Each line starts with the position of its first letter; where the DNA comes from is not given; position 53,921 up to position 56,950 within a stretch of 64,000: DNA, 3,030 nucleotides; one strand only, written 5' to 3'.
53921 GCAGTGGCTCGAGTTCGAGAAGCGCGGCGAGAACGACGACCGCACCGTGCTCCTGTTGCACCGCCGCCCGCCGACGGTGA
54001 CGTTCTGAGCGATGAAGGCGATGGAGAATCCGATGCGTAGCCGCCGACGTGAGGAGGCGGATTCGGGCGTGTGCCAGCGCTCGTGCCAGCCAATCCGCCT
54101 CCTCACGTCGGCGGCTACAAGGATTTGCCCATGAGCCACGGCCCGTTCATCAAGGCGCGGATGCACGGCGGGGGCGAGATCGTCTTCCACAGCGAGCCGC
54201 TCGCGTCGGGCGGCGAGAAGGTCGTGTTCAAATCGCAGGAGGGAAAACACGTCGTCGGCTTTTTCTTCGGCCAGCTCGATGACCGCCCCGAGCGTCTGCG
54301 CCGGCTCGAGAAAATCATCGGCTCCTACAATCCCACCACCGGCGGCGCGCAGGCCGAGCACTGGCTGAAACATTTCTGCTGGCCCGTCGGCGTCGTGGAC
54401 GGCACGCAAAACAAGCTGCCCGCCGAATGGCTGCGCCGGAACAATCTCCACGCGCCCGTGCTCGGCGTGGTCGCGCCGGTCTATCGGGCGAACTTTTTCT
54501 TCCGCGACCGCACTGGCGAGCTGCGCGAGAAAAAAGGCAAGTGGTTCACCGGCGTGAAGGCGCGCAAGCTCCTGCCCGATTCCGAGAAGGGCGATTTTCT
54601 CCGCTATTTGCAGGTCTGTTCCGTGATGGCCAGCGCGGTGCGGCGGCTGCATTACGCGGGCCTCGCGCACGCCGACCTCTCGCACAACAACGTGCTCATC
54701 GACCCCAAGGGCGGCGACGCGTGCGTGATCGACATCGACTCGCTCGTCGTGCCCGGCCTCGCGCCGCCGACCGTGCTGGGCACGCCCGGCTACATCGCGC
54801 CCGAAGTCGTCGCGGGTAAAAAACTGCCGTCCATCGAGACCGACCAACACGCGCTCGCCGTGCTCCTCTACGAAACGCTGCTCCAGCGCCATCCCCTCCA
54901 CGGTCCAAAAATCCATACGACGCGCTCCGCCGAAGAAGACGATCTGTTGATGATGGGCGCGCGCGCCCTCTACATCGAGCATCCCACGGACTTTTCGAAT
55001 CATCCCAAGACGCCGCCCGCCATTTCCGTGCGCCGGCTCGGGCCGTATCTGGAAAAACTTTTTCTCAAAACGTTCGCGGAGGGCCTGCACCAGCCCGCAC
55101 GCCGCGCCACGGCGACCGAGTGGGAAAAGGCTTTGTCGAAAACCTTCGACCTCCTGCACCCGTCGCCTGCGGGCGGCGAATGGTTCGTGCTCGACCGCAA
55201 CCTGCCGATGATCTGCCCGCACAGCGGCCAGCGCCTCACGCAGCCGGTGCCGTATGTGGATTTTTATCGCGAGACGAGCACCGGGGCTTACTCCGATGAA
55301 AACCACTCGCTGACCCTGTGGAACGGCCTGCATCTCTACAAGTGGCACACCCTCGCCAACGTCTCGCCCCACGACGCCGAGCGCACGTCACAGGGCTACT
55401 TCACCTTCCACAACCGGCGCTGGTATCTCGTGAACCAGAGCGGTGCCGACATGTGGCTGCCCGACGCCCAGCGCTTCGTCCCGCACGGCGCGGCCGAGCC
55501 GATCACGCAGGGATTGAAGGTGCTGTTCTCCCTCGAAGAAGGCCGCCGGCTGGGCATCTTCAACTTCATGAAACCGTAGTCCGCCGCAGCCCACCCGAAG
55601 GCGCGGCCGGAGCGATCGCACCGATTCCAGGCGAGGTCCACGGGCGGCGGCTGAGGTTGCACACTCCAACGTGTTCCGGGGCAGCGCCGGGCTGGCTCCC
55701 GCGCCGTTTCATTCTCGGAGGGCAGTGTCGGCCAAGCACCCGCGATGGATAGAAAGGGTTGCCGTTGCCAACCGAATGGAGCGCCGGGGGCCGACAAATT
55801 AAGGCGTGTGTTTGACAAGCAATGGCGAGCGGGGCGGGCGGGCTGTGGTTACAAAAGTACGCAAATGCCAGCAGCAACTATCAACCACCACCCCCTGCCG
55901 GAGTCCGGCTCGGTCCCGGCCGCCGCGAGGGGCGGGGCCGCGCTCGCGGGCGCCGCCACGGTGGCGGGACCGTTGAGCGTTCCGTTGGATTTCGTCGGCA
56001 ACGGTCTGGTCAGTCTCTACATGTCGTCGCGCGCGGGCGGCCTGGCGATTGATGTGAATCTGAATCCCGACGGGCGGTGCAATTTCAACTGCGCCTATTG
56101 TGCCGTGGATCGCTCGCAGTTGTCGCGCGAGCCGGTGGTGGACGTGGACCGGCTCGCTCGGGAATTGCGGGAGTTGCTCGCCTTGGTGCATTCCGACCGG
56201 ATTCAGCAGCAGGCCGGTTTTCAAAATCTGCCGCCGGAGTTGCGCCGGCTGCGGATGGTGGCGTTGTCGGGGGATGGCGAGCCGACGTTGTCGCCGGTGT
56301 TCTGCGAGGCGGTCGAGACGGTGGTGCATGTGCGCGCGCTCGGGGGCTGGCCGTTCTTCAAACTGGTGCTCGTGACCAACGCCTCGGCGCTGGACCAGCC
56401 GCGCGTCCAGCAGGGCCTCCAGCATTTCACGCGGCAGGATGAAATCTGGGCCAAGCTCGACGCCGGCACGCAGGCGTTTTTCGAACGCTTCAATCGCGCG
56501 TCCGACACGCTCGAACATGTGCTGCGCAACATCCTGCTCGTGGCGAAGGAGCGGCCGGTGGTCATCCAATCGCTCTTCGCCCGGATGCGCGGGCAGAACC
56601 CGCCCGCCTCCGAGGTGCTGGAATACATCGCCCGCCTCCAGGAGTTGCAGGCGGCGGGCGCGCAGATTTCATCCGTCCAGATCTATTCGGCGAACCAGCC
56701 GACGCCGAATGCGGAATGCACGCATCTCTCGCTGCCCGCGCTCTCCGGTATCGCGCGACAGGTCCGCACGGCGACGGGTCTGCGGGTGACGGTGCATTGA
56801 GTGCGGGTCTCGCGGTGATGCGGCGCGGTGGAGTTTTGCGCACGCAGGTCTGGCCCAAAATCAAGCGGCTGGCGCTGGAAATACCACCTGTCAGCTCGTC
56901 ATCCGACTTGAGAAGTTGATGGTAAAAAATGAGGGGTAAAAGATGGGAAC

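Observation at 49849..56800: Candidate phospho-signalling / conflict-type locus: membrane DUF2135+FHA-like protein divergent from a TerY-type vWA - PP2C - Ser/Thr kinase triad, plus a radical SAM gene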

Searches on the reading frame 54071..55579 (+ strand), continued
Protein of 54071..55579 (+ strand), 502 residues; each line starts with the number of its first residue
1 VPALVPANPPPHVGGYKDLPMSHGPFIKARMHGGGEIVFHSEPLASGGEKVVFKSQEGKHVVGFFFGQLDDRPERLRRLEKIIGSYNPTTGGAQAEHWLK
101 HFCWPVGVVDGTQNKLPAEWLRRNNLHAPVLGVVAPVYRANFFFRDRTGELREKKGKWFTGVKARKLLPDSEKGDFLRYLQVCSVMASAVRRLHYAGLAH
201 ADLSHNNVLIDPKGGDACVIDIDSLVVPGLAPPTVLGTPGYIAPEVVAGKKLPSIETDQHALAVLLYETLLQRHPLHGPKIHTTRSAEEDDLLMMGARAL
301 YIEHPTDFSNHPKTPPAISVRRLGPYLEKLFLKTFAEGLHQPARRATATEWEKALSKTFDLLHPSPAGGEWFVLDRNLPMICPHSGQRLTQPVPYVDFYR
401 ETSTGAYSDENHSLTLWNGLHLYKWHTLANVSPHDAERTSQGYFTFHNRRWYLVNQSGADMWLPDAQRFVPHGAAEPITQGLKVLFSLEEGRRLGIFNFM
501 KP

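Call 86: fold_search(model_id=the predicted structure, library=pdb)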
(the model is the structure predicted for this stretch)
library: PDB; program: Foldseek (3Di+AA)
matches with E <= 10: 2000; with E <= 0.001: 1977
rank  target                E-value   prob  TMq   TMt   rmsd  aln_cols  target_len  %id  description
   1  2y7j_D                1.4e-10  1.00  0.37  0.59   6.4       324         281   16  Structure of human phosphorylase kinase, gamma 2 (released 2011-02-09)
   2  2y7j_A                2.0e-10  1.00  0.37  0.58   6.5       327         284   16  Structure of human phosphorylase kinase, gamma 2 (released 2011-02-09)
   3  9pe9_A                2.0e-10  1.00  0.41  0.57   7.2       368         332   15  GSK3beta in complex with compound 6 (released 2025-12-17)
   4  4pte_B                2.0e-10  1.00  0.42  0.55   8.8       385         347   14  Structure of a carvoxamide compound (15) (N-[4-(ISOQUINOLIN-7-YL)PYRIDIN-2-YL]CYCLOPROPANECARBOXAMIDE) to GSK3b (released 2015-04-08)
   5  4g3f                  2.5e-10  1.00  0.38  0.56   5.8       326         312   17  Crystal structure of murine NF-kappaB inducing kinase (NIK) bound to a 2-(aminothiazoly)phenol (cmp2) (released 2012-08-08)
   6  2w1z_A                2.8e-10  1.00  0.41  0.53   6.6       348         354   16  ROP2 from Toxoplasma gondii: A virulence factor with a protein- kinase fold and no enzymatic activity. (released 2008-12-09)
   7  1pyx_A                2.8e-10  1.00  0.42  0.56   8.7       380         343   15  GSK-3 Beta complexed with AMP-PNP (released 2003-10-21)
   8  3zrm_A                2.8e-10  1.00  0.42  0.56   8.8       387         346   14  Identification of 2-(4-pyridyl)thienopyridinones as GSK-3beta inhibitors (released 2011-06-29)
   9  7juz_A                3.0e-10  1.00  0.40  0.67   6.7       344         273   15  Crystal Structure of KSR1:MEK1 in complex with AMP-PNP, and allosteric MEK inhibitor Selumetinib (released 2020-09-30)
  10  5t8o_A                3.3e-10  1.00  0.40  0.56   6.3       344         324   18  Crystal structure of murine NF-kappaB inducing kinase (NIK) bound to Imidazobenzoxepin Compound 3 (released 2017-01-11)
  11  6gn1_A                3.7e-10  1.00  0.42  0.56   8.1       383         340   15  Crystal Structure of Glycogen synthase kinase-3 beta (GSK3B) in Complex with PIK-75 (released 2018-06-20)
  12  7uiq_B                3.9e-10  1.00  0.41  0.70   5.6       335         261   17  Cocrystal structure of human CaMKII-alpha (CAMK2A)kinase domain and Tiam1 (released 2022-04-06)
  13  7z1g                  4.2e-10  1.00  0.41  0.53   7.5       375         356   15  Crystal structure of nonphosphorylated (Tyr216) GSK3b in complex with CX-4945 (released 2023-03-08)
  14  4e7w                  4.4e-10  1.00  0.41  0.53   8.4       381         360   13  Structure of GSK3 from Ustilago maydis (released 2012-05-16)
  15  3byv                  4.7e-10  1.00  0.41  0.54   6.6       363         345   14  Crystal structure of Toxoplasma gondii specific rhoptry antigen kinase domain (released 2008-01-29)
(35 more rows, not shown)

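Call 89: search_protein_families(library=pfam, proteins=[L168:11235-12197:+, L168:2424-3353:+, L168:3358-4440:+, L168:13327-14154:+, L170:7075-8232:+, L081:11544-12695:+], max_evalue=0.01)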
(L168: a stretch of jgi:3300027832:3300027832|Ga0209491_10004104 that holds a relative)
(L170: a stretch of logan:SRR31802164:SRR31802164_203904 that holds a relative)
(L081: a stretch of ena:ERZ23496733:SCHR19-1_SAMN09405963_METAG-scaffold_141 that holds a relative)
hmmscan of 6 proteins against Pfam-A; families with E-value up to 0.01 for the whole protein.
L168:11235-12197:+ (320 aa): 2 families
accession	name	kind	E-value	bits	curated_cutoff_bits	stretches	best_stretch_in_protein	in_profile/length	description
PF05656.20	DUF805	-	6e-25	88.3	25.7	1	215-316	2-110/111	Protein of unknown function (DUF805)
PF14237.11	GYF_2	-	4e-12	46.2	25.8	1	128-170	1-43/50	GYF domain 2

L168:2424-3353:+ (309 aa): 1 family
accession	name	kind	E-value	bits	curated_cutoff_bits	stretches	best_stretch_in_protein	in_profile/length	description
PF10138.15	vWA-TerF-like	-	0.0049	17.5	29.4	0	59-176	10-127/200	vWA found in TerF C terminus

L168:3358-4440:+ (360 aa): 0 families

L168:13327-14154:+ (275 aa): 0 families

L170:7075-8232:+ (385 aa): 0 families

L081:11544-12695:+ (383 aa): 2 families
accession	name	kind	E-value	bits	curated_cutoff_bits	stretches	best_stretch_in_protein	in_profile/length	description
PF19040.6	SGNH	-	0.00086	19.5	27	1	281-367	143-247/248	SGNH domain (fused to AT3 domains)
PF13472.12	Lipase_GDSL_2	-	0.0045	17.9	32.9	0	143-361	1-178/178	GDSL-like Lipase/Acylhydrolase family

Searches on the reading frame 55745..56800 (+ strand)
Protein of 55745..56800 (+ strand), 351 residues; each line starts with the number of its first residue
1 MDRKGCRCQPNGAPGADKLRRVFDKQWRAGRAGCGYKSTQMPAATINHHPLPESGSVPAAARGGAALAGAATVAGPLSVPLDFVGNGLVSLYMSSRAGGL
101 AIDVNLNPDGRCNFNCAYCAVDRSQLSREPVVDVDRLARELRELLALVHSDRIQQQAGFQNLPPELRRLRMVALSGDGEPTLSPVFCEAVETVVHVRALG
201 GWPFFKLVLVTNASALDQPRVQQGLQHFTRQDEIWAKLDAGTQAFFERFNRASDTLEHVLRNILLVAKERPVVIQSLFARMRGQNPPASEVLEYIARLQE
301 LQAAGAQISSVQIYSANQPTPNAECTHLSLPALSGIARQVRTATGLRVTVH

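Call 3: search_protein_families(library=pfam, proteins=[window:55745-56800:+], max_evalue=0.1)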
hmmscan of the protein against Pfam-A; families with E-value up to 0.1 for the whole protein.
window:55745-56800:+ (351 aa): 1 family
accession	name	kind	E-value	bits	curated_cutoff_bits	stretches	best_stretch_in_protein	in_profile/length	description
PF04055.27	Radical_SAM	-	1.1e-07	32.6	29.5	1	110-272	5-143/166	Radical SAM superfamily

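Call 4: search_protein_families(library=ncbifam, proteins=[window:55745-56800:+], max_evalue=0.1)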
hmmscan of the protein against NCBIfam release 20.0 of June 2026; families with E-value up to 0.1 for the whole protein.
window:55745-56800:+ (351 aa): 9 families
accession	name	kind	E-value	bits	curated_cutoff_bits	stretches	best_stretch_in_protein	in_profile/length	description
NF038283.1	viperin_w_prok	equivalog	4e-06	26.2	180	1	105-228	5-107/281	viperin family antiviral radical SAM protein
TIGR04317.1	W_rSAM_matur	equivalog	1.2e-05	24.6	380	1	110-268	12-138/349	tungsten cofactor oxidoreductase radical SAM maturase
NF033640.1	N_Twi_rSAM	subfamily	3.4e-05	23.1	170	1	105-268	114-267/398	twitch domain-containing radical SAM protein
TIGR02666.1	moaA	equivalog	0.00018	20.6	284.05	1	111-267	19-151/336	GTP 3',8-cyclase MoaA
TIGR04163.1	rSAM_cobopep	equivalog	0.00041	19.2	375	1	104-144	66-106/428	peptide-modifying radical SAM enzyme CbpB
TIGR03972.1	rSAM_TYW1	equivalog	0.011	14.9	317.95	1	105-268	50-208/297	4-demethylwyosine synthase TYW1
NF041298.1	rSAM_mat_DynA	equivalog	0.033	13.2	450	1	107-159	6-55/356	dynobactin maturation radical SAM/SPASM protein DynA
TIGR04321.1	spiroSPASM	subfamily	0.035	12.8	250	1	171-284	283-394/510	spiro-SPASM protein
NF050035.1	rSAM_WgK_link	exception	0.039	12.9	650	1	102-153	11-60/367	radical SAM/SPASM peptide maturase WgkB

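Call 5: search_protein_families(library=padloc, proteins=[window:55745-56800:+], max_evalue=0.1)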
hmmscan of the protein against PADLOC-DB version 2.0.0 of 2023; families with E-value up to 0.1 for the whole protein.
window:55745-56800:+ (351 aa): 2 families
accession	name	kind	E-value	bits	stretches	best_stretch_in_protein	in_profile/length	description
PDLC02903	pVip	-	1.2e-06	26.2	1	109-227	7-92/257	Viperins not associated with kinases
PDLC02904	pVip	-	0.00023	18.8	1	111-260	12-129/262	Viperins associated with kinases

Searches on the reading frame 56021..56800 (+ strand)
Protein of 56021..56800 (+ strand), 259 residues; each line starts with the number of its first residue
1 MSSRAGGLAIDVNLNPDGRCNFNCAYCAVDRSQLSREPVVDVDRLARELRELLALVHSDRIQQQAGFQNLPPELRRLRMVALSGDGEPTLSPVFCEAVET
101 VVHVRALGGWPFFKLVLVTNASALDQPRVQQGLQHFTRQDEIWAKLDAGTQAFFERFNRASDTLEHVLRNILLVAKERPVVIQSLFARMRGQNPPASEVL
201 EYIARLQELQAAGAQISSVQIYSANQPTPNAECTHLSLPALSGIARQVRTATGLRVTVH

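Call 31: find_homologous_proteins(query=window:56021-56800:+, max_evalue=0.001)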
Query window:56021-56800:+ (259 aa): 6129 proteins with E <= 0.001 among 8000 candidates; the best 120 are listed.
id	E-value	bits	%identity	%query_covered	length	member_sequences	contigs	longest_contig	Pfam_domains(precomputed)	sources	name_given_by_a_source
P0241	1.0e-149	515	89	100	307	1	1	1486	PF04055.28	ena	-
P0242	1.8e-148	511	90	100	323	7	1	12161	PF04055.28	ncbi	-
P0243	2.8e-148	510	89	100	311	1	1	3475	PF04055.28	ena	-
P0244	3.0e-147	507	88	100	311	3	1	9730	PF04055.28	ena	-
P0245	7.7e-113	394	71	100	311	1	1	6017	PF04055.28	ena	-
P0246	2.1e-105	370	68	100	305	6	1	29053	PF04055.28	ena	-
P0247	2.7e-104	366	99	66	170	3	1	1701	-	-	-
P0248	9.4e-96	338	61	100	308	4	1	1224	PF04055.28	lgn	-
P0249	1.6e-94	334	61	100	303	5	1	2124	PF04055.28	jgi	-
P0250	1.8e-94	334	61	100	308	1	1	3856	PF04055.28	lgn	-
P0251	1.4e-93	331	61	100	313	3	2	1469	PF04055.28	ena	-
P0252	5.2e-92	326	59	100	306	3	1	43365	PF04055.28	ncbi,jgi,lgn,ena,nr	ncbi:MAG TPA: radical SAM protein [Verrucomicrobiae bacterium]|nr:radical SAM protein [Verrucomicrob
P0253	2.0e-91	324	59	100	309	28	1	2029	PF04055.28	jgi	-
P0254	2.4e-91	324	61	100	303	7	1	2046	PF04055.28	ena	-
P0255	2.7e-91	324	58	100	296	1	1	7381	PF04055.28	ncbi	ncbi:MAG: radical SAM protein [Verrucomicrobiota bacterium]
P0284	2.5e-89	317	57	100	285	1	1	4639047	PF04055.28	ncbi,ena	-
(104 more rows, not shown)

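Call 32: find_encoding_contigs(protein=P0284, flank=8000, max_places=1)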
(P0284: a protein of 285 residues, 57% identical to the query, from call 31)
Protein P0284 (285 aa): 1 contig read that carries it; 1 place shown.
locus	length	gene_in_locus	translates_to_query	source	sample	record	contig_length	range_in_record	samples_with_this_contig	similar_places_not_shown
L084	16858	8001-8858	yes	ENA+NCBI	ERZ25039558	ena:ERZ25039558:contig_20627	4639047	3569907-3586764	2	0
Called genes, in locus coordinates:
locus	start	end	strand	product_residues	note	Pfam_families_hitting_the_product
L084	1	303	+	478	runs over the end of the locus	PF27537:HoxH, PF00374:NiFeSe_Hases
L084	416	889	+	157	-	PF13474:SnoaL_3 (weak), PF14534:DUF4440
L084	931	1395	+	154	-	-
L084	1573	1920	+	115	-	PF01155:HypA, PF21349:RUBY_RBDX (faint)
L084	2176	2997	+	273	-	PF07503:zf-HYPF, PF01300:Sua5_yciO_yrdC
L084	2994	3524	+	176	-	PF17788:HypF_C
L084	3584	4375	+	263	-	PF22521:HypF_C_2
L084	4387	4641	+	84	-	PF01455:HupF_HypC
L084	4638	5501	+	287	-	PF01924:HypD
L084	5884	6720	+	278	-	PF00586:AIRS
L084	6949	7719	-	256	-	PF00406:ADK, PF13207:AAA_17, PF05191:ADK_lid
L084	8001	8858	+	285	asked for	PF04055:Radical_SAM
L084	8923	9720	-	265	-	PF01734:Patatin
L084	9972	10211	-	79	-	PF11154:DUF2934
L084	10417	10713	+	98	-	-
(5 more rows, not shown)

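Call 33: find_encoding_contigs(protein=P0246, flank=10000, max_places=1)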
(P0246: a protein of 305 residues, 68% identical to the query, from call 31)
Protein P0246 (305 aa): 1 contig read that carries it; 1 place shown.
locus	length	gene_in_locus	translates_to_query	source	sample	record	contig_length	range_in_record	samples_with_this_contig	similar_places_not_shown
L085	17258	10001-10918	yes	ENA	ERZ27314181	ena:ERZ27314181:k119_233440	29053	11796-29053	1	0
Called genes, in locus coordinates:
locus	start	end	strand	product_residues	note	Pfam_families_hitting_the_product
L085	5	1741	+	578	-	PF13510:Fer2_4 (faint), PF10588:NADH-G_4Fe-4S_3, PF22117:Fer4_Nqo3, PF04879:Molybdop_Fe4S4, PF22151:Fer4_NDSU1 (weak), PF00384:Molybdopterin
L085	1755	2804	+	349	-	PF00146:NADHdh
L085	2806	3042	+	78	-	PF13711:DUF4160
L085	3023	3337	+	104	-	PF10387:DUF2442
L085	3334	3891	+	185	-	PF12797:Fer4_2 (faint), PF13237:Fer4_10 (weak), PF14697:Fer4_21 (faint), PF12838:Fer4_7, PF13183:Fer4_8 (weak), PF13187:Fer4_9 (weak), PF13484:Fer4_16 (weak), PF00037:Fer4, +1 more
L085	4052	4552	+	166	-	PF00499:Oxidored_q3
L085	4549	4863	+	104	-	PF00420:Oxidored_q2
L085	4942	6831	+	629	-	PF00662:Proton_antipo_N, PF00361:Proton_antipo_M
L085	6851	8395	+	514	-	PF00361:Proton_antipo_M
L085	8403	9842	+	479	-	PF00361:Proton_antipo_M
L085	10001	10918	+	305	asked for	PF04055:Radical_SAM (weak)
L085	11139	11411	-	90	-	-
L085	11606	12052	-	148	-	-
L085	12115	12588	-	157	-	PF00300:His_Phos_1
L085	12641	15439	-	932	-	PF13519:VWA_2, PF00092:VWA, PF13519:VWA_2, PF13768:VWA_3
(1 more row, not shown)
